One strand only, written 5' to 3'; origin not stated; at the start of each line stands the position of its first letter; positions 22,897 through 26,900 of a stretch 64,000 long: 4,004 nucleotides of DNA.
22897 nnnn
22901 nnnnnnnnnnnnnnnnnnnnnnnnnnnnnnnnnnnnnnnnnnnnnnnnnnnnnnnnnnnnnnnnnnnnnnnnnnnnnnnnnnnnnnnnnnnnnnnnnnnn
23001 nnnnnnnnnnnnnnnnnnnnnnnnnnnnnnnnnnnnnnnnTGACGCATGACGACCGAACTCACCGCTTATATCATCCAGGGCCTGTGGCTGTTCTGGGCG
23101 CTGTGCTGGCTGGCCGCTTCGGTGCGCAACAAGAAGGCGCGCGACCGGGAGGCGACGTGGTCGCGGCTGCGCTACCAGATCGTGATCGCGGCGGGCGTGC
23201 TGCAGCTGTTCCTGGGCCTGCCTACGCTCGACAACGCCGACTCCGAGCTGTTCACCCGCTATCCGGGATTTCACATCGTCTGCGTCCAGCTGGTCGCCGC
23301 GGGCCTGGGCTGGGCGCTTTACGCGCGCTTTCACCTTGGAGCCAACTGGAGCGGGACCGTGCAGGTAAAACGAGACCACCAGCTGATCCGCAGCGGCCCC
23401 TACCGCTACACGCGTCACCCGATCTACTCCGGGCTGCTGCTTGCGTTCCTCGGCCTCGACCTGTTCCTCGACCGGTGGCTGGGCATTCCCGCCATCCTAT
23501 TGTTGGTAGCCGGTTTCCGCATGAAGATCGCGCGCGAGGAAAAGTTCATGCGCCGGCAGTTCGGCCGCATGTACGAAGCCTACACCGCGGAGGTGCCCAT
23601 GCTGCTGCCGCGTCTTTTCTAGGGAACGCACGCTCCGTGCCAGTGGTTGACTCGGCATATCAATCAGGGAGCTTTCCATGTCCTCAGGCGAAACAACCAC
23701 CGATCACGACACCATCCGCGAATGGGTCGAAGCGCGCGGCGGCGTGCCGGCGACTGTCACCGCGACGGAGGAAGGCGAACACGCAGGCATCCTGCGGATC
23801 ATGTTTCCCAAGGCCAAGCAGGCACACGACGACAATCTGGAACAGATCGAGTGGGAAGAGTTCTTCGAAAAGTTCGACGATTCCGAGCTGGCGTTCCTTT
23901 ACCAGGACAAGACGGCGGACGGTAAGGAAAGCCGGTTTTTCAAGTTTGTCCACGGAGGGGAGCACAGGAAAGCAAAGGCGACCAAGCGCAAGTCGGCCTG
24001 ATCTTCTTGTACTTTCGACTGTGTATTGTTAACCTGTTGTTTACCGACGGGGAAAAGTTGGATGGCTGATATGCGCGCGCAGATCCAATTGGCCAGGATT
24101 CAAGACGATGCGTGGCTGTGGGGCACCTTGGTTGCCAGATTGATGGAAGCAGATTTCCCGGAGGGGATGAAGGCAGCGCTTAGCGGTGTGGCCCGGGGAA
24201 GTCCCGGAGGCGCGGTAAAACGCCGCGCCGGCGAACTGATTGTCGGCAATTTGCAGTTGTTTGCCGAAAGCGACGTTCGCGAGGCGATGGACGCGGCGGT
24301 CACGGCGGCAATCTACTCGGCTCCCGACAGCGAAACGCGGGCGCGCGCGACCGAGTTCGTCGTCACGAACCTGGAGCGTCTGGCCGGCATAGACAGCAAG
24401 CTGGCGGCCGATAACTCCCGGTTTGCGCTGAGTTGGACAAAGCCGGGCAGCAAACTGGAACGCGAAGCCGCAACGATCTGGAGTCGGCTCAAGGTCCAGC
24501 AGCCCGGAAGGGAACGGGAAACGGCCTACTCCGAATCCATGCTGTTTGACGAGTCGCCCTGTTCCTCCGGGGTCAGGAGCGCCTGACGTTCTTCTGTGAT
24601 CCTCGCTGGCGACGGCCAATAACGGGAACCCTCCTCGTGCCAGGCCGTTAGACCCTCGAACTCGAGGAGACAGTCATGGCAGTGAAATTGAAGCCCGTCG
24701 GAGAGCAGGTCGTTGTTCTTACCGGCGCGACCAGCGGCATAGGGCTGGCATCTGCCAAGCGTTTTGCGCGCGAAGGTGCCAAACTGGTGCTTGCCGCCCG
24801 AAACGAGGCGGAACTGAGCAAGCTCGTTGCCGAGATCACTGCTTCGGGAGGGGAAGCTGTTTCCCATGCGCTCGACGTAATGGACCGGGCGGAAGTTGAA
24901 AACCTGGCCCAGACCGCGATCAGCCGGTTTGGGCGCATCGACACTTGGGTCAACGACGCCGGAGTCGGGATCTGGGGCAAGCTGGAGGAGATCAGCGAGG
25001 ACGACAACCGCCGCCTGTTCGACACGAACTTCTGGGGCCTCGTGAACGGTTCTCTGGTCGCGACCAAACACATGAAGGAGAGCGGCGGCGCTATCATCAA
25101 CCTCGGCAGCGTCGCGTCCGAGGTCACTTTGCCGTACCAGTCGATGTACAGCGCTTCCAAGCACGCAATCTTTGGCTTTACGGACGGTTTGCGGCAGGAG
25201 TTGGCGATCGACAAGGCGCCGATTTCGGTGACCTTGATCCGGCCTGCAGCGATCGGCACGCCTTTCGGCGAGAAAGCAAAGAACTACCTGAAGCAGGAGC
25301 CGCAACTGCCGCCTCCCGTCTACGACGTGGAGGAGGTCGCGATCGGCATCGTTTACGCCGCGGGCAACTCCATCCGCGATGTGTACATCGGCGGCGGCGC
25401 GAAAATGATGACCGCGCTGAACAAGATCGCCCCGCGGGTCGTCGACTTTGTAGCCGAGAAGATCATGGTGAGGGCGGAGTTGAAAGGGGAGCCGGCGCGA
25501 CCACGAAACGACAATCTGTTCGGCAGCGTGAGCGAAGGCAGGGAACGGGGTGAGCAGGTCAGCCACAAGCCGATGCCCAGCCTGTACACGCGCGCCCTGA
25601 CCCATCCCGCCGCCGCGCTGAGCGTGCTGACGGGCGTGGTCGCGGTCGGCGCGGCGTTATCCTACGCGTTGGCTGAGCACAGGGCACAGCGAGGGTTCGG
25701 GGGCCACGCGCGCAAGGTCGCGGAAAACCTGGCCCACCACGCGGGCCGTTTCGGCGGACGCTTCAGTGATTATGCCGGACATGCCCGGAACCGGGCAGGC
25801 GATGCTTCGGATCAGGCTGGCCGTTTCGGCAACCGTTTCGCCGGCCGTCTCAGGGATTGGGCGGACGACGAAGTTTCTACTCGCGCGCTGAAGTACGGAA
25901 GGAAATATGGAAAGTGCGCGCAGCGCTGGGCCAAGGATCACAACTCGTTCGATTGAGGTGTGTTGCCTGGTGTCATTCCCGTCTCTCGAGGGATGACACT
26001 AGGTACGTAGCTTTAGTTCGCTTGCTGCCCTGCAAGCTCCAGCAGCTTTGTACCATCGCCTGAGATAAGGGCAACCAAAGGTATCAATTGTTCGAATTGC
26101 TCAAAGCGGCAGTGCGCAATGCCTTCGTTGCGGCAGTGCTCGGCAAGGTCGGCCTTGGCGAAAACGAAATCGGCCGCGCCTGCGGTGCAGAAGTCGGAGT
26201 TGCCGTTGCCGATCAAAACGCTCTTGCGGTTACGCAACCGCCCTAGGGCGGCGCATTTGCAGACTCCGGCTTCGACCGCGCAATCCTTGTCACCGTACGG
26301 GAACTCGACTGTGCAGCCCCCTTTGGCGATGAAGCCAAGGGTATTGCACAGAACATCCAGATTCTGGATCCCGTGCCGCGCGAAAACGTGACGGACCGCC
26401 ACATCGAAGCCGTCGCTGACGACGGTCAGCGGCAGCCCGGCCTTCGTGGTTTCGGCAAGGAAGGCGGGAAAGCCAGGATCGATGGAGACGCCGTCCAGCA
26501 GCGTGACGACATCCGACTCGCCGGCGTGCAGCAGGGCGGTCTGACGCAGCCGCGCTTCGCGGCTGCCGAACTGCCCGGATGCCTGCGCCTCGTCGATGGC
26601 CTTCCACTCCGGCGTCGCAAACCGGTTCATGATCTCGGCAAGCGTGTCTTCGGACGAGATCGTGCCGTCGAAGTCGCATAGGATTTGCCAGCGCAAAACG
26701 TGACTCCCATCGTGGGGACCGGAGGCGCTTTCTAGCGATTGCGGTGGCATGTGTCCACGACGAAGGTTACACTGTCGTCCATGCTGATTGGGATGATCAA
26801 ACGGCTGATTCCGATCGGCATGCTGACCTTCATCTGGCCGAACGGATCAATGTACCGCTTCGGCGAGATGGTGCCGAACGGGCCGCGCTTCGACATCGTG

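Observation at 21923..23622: Translationally coupled cassette: S24/UmuD-like protein, unknown protein and ICMT-family membrane methyltransferase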

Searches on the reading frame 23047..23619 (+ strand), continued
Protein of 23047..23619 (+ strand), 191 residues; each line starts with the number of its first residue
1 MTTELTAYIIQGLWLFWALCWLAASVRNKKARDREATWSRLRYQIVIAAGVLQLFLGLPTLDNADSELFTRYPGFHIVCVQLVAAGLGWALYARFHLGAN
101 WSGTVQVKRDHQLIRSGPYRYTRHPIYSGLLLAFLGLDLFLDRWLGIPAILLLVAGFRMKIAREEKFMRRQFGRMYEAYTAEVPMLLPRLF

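Call 23: find_encoding_contigs(protein=P0010, flank=10000, max_places=2)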
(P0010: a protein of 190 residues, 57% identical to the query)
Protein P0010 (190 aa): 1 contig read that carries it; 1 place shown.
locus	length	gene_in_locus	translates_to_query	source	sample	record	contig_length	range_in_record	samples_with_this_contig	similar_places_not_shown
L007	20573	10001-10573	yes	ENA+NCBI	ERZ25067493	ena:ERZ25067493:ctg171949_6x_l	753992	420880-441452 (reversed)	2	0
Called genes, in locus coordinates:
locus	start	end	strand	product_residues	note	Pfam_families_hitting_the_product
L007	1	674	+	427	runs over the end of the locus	PF01266:DAO (weak), PF01593:Amino_oxidase, PF13450:NAD_binding_8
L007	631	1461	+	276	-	PF07103:DUF1365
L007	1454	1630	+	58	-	-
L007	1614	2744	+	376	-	PF02353:CMAS, PF13489:Methyltransf_23, PF08241:Methyltransf_11, PF08242:Methyltransf_12, PF13649:Methyltransf_25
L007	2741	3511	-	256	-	PF00106:adh_short, PF08659:KR, PF13561:adh_short_C2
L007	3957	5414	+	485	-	PF00270:DEAD, PF00271:Helicase_C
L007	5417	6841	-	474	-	PF00171:Aldedh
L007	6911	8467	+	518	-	PF00070:Pyr_redox (faint), PF01266:DAO (faint), PF01593:Amino_oxidase, PF03486:HI0933_like (faint), PF07992:Pyr_redox_2 (faint), PF13450:NAD_binding_8, PF13738:Pyr_redox_3 (faint)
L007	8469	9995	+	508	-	PF00070:Pyr_redox (faint), PF00890:FAD_binding_2 (weak), PF01266:DAO (weak), PF01593:Amino_oxidase, PF07992:Pyr_redox_2 (weak), PF12831:FAD_oxidored, PF13450:NAD_binding_8, PF01266:DAO (weak), +1 more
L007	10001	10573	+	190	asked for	PF04140:ICMT, PF04191:PEMT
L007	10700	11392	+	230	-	-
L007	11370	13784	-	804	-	PF16967:TcfC, PF15976:CooC_C (faint)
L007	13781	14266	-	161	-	-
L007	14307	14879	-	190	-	-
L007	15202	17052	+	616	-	PF00270:DEAD, PF00271:Helicase_C, PF16124:RecQ_Zn_bind, PF09382:RQC, PF00570:HRDC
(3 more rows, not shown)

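Call 52: search_solved_structures(query=window:23047-23619:+, max_evalue=0.01, show_alignments=1)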
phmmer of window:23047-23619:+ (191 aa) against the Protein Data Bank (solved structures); distinct sequences matched with E-value up to 0.01: 4.
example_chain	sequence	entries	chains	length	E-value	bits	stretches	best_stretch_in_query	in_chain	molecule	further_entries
4a2n_B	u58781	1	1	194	6.1e-13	52.1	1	13-190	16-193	ISOPRENYLCYSTEINE CARBOXYL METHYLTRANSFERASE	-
5v7p_A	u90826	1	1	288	4.7e-06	29.7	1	94-187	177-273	Protein-S-isoprenylcysteine O-methyltransferase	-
5vg9_A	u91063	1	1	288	5e-06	29.6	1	94-187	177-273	Protein-S-isoprenylcysteine O-methyltransferase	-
8xku_G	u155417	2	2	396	2e-05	27.6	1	112-183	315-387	AtTam46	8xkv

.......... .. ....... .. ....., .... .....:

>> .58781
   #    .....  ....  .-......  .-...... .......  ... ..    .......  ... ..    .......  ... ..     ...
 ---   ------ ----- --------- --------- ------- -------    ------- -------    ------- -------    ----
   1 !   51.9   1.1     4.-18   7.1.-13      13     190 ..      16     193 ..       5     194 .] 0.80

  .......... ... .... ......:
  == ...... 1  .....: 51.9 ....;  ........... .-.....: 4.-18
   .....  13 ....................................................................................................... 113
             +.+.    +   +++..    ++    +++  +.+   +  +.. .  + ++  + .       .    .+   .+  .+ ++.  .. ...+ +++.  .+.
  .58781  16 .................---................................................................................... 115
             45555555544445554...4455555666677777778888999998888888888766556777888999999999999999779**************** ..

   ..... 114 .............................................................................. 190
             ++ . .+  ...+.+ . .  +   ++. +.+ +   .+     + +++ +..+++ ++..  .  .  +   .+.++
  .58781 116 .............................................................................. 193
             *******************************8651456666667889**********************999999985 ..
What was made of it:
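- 23047..23622 (+): Gene 3: ICMT/PEMT-family integral-membrane SAM-dependent methyltransferase. PDB 4A2N matches at E=6e-13 over residues 13-190 (call 52).
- On ICMT/PEMT family (gene 3): The aligned R-H-P-I-Y and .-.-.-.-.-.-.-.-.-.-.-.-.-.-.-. stretches are visible in the printed alignment (call 52).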

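Call 61: find_encoding_contigs(protein=P0019, flank=5000, max_places=1)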
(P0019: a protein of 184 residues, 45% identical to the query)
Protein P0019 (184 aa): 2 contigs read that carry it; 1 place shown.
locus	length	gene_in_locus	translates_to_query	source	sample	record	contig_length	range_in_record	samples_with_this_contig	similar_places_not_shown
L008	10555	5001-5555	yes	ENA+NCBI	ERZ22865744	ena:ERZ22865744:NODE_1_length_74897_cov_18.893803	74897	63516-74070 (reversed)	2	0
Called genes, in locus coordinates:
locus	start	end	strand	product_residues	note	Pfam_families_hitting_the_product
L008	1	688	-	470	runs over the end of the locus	-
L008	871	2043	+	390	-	PF01757:Acyl_transf_3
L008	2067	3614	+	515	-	-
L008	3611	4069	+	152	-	PF04138:GtrA_DPMS_TM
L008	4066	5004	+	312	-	PF00535:Glycos_transf_2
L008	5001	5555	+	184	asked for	PF04191:PEMT, PF04140:ICMT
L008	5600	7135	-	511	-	PF02321:OEP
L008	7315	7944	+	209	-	PF00440:TetR_N, PF14246:TetR_C_7, PF16859:TetR_C_11 (weak)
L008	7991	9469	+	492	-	PF13360:PQQ_2 (faint)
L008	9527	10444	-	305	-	PF13469:Sulfotransfer_3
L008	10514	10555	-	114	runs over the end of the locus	PF04024:PspC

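Call 62: find_encoding_contigs(protein=P0031, flank=5000, max_places=1)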
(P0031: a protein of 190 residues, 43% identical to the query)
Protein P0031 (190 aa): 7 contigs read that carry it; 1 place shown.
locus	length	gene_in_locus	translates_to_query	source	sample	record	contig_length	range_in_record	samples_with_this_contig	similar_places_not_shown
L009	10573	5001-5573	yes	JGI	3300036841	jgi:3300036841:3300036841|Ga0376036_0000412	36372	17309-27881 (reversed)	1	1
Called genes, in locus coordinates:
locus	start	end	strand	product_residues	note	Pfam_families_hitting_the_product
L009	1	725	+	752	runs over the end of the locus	PF07715:Plug, PF14905:OMP_b-brl_3 (faint), PF00593:TonB_dep_Rec_b-barrel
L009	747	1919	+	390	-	PF07690:MFS_1 (weak)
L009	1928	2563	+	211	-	PF00440:TetR_N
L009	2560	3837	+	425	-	PF01565:FAD_binding_4, PF04030:ALO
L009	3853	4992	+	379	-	PF01168:Ala_racemase_N, PF14031:D-ser_dehydrat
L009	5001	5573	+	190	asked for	PF04140:ICMT, PF04191:PEMT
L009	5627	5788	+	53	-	-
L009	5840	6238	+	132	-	-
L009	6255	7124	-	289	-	PF12833:HTH_18, PF00165:HTH_AraC (weak)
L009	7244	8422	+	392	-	PF01494:FAD_binding_3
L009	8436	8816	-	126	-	-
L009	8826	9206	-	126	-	-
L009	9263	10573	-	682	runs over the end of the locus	-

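Call 63: find_encoding_contigs(protein=P0024, flank=5000, max_places=1)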
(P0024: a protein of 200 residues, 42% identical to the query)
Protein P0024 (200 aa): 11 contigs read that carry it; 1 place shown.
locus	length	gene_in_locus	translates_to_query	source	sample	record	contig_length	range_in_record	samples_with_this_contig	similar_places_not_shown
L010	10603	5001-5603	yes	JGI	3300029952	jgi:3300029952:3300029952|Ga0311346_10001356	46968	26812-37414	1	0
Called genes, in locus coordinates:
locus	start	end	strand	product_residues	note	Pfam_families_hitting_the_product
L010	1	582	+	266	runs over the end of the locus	PF02224:Cytidylate_kin, PF13207:AAA_17 (faint), PF13238:AAA_18 (faint)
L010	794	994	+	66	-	PF00313:CSD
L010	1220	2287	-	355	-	-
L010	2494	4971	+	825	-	PF00676:E1_dh, PF02779:Transket_pyr, PF16870:OxoGdeHyase_C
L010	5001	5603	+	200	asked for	PF04191:PEMT, PF04140:ICMT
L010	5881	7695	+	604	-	PF00263:Secretin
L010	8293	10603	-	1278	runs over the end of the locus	PF00580:UvrD-helicase, PF01443:Viral_helicase1 (faint), PF13245:AAA_19 (faint), PF13361:UvrD_C, PF13538:UvrD_C_2 (faint), PF12705:PDDEXK_1 (weak)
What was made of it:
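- Unrelated contexts are seen at 42-45% identity (calls 61-63).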

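Call 67: search_protein_families(library=pfam, proteins=[L002:6596-7174:-, L003:2686-3270:+, L003:3270-3860:+], max_evalue=0.01)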
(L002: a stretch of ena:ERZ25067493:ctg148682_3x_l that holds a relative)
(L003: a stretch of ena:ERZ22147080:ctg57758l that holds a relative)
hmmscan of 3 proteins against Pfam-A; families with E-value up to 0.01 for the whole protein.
L002:6596-7174:- (192 aa): 2 families
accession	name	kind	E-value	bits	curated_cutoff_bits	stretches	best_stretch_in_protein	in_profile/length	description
PF00929.31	RNase_T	-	0.00013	23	24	1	6-180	1-163/164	Exonuclease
PF16473.11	Rv2179c-like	-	0.0016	18.6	27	1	6-128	3-129/177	3'-5' exoribonuclease Rv2179c-like domain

L003:2686-3270:+ (195 aa): 0 families

L003:3270-3860:+ (197 aa): 0 families

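Call 89: search_dna_similar(query=L003:1997-2614:+, collection=plasmids, mode=protein, max_evalue=0.01, max_rows=10)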
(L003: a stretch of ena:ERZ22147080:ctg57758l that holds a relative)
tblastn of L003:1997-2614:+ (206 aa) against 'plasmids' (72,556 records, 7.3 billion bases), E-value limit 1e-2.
No match.

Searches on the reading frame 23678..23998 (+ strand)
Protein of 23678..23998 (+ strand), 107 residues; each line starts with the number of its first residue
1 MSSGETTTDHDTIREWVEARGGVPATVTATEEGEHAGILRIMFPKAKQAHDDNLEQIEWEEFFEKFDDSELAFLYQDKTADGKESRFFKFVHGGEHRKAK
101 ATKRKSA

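Call 4: search_protein_families(library=pfam, proteins=[window:23678-23998:+], max_evalue=1)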
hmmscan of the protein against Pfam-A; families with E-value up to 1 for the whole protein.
window:23678-23998:+ (107 aa): 0 families

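Call 5: search_protein_families(library=ncbifam, proteins=[window:23678-23998:+], max_evalue=1)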
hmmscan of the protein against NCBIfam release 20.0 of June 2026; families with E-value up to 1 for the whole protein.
window:23678-23998:+ (107 aa): 0 families

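Call 67: search_protein_families(library=pfam, proteins=[window:23678-23998:+], max_evalue=0.01)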
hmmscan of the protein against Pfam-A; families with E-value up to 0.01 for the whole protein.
window:23678-23998:+ (107 aa): 0 families

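Call 86: search_solved_structures(query=window:23678-23998:+, max_evalue=1)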
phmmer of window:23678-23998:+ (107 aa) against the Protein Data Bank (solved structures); distinct sequences matched with E-value up to 1: 0.
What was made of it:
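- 23678..24001 (+): g4: a 107-aa acidic protein in a second variable slot between ICMT and g5. No family or PDB match (calls 4, 5, 86).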

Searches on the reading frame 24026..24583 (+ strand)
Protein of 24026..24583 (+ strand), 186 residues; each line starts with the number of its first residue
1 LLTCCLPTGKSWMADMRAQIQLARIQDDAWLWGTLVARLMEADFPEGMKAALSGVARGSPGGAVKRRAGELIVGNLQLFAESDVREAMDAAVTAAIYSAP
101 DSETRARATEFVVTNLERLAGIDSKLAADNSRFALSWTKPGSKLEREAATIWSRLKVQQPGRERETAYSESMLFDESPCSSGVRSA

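Call 4: search_protein_families(library=pfam, proteins=[window:24026-24583:+], max_evalue=1)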
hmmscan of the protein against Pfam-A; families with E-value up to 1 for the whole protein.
window:24026-24583:+ (186 aa): 0 families

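Call 5: search_protein_families(library=ncbifam, proteins=[window:24026-24583:+], max_evalue=1)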
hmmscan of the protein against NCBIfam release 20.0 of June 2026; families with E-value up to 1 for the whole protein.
window:24026-24583:+ (186 aa): 0 families

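Call 67: search_protein_families(library=pfam, proteins=[window:24062-24583:+], max_evalue=0.01)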
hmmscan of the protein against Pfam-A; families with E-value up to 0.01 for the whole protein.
window:24062-24583:+ (174 aa): 0 families

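Call 85: search_solved_structures(query=window:24062-24583:+, max_evalue=1)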
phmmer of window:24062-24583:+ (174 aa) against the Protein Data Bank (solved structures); distinct sequences matched with E-value up to 1: 4.
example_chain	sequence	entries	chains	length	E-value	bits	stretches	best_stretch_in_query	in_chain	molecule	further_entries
7mwq_B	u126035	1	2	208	0.0014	22.4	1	38-166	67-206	LHD29B53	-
6xt4_A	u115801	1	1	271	0.0033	21.1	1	30-143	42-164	1BH_69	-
7mwq_A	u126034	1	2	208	0.042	17.5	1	42-166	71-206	LHD29A53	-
7mwr_A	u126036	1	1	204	0.11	16.2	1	30-140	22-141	LHD101A54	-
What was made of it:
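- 24062..24586 (+): g5: a 174-aa soluble helical protein and the conserved downstream partner of ICMT (the ORF opens at TTG 24026; conservation starts at Met 24062). It weakly matches designed helical-repeat proteins (7mwq_B, E=1.4e-3; call 85).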

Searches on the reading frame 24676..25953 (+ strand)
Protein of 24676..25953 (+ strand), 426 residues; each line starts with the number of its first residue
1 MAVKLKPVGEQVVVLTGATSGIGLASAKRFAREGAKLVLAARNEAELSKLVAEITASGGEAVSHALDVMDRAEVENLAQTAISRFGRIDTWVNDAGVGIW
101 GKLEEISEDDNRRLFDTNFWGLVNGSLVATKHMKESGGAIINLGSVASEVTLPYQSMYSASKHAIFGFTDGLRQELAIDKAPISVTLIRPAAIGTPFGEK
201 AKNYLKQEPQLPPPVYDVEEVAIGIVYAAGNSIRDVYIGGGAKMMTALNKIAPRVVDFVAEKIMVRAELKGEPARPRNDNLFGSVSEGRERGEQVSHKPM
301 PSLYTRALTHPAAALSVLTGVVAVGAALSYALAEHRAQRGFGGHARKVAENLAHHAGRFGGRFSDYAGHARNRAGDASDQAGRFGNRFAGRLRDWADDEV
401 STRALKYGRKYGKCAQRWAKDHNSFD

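Call 67: search_protein_families(library=pfam, proteins=[window:24676-25953:+], max_evalue=0.01)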
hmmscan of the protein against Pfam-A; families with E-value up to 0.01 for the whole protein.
window:24676-25953:+ (426 aa): 3 families
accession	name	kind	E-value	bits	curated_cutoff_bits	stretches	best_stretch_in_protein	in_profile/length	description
PF00106.31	adh_short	-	2.3e-49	168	26.6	1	11-201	1-190/195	short chain dehydrogenase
PF13561.12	adh_short_C2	-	3.2e-36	125.5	27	1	17-204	1-187/236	Enoyl-(Acyl carrier protein) reductase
PF08659.16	KR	-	2.5e-13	50.8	22.6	1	13-170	3-161/180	KR domain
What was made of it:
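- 24676..25956 (+): Membrane-anchored short-chain dehydrogenase, the conserved right end of the ICMT-g5-SDR module. PF00106 2.3e-49 (call 67).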

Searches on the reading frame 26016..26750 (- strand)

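Call 67: search_protein_families(library=pfam, proteins=[window:26016-26750:-], max_evalue=0.01)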
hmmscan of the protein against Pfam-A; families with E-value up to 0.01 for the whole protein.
window:26016-26750:- (245 aa): 2 families
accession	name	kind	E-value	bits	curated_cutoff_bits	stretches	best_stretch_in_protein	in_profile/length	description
PF12710.13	HAD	-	1.3e-11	45.7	27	1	23-189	1-187/189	haloacid dehalogenase-like hydrolase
PF06888.18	Put_Phosphatase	-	8.5e-08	32.3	27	1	23-200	3-198/234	Putative Phosphatase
